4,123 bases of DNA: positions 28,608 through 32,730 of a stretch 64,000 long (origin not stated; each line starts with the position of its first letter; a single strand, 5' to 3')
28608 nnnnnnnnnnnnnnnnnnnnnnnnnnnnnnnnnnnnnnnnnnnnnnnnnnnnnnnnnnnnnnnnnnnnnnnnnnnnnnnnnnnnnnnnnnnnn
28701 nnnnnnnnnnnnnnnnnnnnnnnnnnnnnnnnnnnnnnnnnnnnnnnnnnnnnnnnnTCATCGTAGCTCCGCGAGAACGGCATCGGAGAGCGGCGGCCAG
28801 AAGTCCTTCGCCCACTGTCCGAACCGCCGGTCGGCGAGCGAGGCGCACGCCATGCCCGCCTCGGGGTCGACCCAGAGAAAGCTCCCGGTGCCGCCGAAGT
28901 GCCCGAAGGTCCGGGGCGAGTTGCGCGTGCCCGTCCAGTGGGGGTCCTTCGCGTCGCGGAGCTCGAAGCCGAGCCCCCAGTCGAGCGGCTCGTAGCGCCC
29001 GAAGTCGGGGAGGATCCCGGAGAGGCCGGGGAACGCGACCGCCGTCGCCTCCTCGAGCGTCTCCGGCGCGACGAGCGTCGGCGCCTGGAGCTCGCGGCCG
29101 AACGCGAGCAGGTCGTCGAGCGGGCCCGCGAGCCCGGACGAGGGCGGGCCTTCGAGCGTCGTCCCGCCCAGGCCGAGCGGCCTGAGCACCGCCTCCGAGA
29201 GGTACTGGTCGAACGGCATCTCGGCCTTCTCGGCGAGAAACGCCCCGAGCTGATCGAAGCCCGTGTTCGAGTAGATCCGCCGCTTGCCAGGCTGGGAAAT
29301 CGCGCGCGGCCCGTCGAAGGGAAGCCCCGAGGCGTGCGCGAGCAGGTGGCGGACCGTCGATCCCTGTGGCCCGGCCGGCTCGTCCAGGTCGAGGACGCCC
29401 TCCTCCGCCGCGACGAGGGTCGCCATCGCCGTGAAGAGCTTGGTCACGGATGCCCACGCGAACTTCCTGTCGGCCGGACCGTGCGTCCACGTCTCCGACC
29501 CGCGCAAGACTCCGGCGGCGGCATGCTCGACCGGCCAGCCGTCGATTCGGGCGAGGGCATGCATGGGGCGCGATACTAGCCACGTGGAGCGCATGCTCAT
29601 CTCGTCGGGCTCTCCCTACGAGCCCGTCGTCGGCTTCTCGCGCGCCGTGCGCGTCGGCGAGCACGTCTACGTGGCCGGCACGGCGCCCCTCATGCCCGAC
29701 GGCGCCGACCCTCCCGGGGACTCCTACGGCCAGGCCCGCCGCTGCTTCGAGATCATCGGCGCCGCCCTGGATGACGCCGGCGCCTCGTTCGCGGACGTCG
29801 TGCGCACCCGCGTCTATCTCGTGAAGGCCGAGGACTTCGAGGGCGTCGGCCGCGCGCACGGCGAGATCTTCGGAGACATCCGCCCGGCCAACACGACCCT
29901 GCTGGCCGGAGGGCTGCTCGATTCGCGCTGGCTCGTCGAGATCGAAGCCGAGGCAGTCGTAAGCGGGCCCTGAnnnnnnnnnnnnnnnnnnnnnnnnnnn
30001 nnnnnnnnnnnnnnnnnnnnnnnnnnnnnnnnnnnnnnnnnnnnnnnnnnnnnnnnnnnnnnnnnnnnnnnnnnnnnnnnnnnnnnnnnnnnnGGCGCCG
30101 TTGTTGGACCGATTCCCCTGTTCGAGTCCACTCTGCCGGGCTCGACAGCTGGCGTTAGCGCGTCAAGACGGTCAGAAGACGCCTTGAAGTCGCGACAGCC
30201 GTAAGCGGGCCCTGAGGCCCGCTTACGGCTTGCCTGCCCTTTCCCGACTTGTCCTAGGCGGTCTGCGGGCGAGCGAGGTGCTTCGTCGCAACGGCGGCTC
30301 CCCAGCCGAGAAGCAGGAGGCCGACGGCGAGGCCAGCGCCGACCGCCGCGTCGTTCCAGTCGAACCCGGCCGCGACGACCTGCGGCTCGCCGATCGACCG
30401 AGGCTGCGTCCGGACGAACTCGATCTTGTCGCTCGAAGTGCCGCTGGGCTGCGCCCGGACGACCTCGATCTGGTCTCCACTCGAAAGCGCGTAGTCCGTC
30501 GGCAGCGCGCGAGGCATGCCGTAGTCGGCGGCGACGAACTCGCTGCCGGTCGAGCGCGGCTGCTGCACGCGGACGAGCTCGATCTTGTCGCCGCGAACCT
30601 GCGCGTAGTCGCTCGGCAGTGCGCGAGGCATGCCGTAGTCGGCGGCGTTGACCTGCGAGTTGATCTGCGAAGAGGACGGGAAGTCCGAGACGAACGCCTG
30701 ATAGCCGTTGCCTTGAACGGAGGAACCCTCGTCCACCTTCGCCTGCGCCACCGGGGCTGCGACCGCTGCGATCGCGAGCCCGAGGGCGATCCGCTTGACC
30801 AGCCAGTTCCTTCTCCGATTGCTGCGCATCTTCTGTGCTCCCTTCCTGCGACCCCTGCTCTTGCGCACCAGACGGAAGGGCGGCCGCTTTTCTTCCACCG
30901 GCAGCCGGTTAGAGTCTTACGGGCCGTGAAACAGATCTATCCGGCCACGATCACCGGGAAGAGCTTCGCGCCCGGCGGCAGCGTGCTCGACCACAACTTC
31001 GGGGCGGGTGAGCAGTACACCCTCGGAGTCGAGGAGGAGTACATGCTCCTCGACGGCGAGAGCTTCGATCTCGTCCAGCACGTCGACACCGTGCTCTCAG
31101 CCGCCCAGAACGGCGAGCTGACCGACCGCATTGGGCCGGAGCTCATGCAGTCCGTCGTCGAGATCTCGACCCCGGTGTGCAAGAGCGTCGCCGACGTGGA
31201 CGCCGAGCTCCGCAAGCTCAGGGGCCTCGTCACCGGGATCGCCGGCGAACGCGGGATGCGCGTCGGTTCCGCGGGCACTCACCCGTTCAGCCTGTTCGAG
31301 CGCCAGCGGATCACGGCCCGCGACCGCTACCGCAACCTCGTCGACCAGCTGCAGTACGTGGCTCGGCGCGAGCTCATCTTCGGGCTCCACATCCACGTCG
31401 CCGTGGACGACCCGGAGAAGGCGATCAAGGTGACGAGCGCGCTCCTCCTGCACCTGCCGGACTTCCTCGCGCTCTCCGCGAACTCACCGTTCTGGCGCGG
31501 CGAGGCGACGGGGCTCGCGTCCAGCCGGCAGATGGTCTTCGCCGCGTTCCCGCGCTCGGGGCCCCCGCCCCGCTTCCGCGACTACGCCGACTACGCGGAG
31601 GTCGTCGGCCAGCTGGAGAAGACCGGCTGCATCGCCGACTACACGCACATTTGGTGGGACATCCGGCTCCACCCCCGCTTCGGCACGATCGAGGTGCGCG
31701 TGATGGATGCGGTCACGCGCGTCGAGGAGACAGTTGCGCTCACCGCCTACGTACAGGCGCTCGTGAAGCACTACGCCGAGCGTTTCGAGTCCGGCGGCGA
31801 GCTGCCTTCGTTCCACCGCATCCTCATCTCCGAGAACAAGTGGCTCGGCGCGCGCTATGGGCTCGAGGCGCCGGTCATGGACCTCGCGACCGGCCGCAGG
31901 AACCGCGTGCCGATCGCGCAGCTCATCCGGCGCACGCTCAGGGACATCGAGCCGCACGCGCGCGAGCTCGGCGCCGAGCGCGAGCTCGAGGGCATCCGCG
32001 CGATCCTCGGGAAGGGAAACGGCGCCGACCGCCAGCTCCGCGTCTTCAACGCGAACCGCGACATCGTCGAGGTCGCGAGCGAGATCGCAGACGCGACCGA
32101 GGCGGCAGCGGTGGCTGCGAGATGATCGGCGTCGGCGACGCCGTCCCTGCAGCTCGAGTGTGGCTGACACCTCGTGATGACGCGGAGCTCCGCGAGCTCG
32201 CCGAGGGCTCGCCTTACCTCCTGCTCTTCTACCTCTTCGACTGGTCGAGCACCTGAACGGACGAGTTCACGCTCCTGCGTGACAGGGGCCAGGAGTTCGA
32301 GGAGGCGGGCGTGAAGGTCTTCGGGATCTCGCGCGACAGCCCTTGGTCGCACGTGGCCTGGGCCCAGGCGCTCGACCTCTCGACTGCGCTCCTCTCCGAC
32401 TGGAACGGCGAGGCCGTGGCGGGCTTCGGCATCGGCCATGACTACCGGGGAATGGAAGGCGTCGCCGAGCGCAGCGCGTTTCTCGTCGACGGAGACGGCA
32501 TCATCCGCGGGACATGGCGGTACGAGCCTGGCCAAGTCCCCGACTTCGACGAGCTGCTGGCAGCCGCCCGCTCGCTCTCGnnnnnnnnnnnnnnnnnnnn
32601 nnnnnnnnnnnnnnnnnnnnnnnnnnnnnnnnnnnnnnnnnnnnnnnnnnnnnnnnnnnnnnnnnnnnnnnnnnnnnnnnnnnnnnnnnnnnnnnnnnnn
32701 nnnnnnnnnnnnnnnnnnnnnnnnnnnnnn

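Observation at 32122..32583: AhpE-like 1-Cys peroxiredoxin with UGA (Sec) exactly at the peroxidatic position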

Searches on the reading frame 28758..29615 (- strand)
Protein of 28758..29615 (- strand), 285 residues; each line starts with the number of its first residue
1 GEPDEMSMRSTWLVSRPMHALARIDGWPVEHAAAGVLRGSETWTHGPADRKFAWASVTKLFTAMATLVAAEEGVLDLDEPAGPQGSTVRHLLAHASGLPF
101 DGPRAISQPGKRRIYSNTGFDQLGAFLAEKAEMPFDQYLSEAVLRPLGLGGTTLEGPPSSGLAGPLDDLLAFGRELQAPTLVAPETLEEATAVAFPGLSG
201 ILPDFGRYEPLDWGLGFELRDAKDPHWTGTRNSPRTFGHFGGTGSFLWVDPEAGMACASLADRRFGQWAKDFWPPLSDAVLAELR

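Call 35: search_protein_families(library=pfam, proteins=[window:28758-29615:-], max_evalue=0.00001)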
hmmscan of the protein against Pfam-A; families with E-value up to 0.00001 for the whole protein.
window:28758-29615:- (285 aa): 1 family
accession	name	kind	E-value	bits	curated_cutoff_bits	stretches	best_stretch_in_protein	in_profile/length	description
PF00144.29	Beta-lactamase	-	5.3e-38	131.5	27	1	24-265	23-312/329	Beta-lactamase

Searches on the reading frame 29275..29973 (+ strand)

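Call 35: search_protein_families(library=pfam, proteins=[window:29275-29973:+], max_evalue=0.00001)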
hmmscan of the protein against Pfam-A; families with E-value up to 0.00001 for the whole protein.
window:29275-29973:+ (232 aa): 1 family
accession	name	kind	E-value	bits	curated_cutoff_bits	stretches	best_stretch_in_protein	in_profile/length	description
PF01042.26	Ribonuc_L-PSP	-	4.9e-22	78.6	27.3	1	116-229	6-121/121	Endoribonuclease L-PSP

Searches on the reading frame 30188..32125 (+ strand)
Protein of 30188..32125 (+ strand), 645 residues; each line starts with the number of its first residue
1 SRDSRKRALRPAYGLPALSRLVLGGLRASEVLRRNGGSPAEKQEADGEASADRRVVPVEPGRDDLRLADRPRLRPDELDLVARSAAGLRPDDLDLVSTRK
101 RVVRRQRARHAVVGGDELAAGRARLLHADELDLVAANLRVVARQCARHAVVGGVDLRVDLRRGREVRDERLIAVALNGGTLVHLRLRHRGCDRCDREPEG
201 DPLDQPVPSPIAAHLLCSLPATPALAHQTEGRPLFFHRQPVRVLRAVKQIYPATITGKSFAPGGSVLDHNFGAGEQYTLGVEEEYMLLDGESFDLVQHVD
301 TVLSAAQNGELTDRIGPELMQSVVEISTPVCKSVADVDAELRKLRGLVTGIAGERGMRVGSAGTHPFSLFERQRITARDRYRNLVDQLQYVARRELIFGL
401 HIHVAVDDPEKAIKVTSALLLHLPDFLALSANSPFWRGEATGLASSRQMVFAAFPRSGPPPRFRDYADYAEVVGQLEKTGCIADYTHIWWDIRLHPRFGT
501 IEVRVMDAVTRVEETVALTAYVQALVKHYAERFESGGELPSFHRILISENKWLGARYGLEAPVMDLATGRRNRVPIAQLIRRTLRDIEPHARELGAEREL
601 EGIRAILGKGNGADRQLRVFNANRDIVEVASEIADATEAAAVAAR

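Call 35: search_protein_families(library=pfam, proteins=[window:30188-32125:+], max_evalue=0.00001)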
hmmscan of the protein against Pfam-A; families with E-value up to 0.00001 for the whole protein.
window:30188-32125:+ (645 aa): 1 family
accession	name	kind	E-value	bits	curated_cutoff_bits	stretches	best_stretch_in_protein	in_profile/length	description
PF04107.18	GCS2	-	8.5e-56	189.9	21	1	279-558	1-290/291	Glutamate-cysteine ligase family 2(GCS2)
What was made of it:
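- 30926..32125 (+): Upstream YbdK-family carboxylate-amine ligase (GCS2). Its TGA stop overlaps the Prx ATG (ATGA at 32122-32125). The start coordinate is approximate. Pfam GCS2 E=8.5e-56 (call 35).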

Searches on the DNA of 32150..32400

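Call 64: search_rna_families(source=window, start=32150, end=32400, threshold=evalue, max_evalue=10)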
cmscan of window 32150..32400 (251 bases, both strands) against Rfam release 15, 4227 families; matches with E-value up to 10: 2.
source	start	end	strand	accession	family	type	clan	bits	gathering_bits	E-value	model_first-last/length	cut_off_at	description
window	32297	32386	+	RF00772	mir-328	Gene; miRNA;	-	14.8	70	6.3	1-75/75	no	mir-328 microRNA precursor family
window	32297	32400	+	RF03595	mir-3569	Gene; miRNA;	-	14.4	50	3.3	1-58/58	no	mir-3569 microRNA precursor family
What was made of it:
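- Closest known: Escherichia coli fdhF-type bacterial SECIS. Different: The sequence is unrelated, and no Rfam model matches it (call 64).
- Tried and rejected: A permissive Rfam scan of 32150-32400 gave only chance miRNA hits (call 64).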

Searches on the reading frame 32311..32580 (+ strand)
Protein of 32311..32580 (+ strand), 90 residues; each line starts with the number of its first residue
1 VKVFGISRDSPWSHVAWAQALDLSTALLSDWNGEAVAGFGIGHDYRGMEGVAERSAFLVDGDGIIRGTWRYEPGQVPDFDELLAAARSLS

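Call 20: find_encoding_contigs(protein=window:32311-32580:+, flank=10000, max_places=3)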
Protein seq(90 aa) (90 aa): no gene with exactly this product is on record in the collection.
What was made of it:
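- Tried and rejected: It is not on record (call 20).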
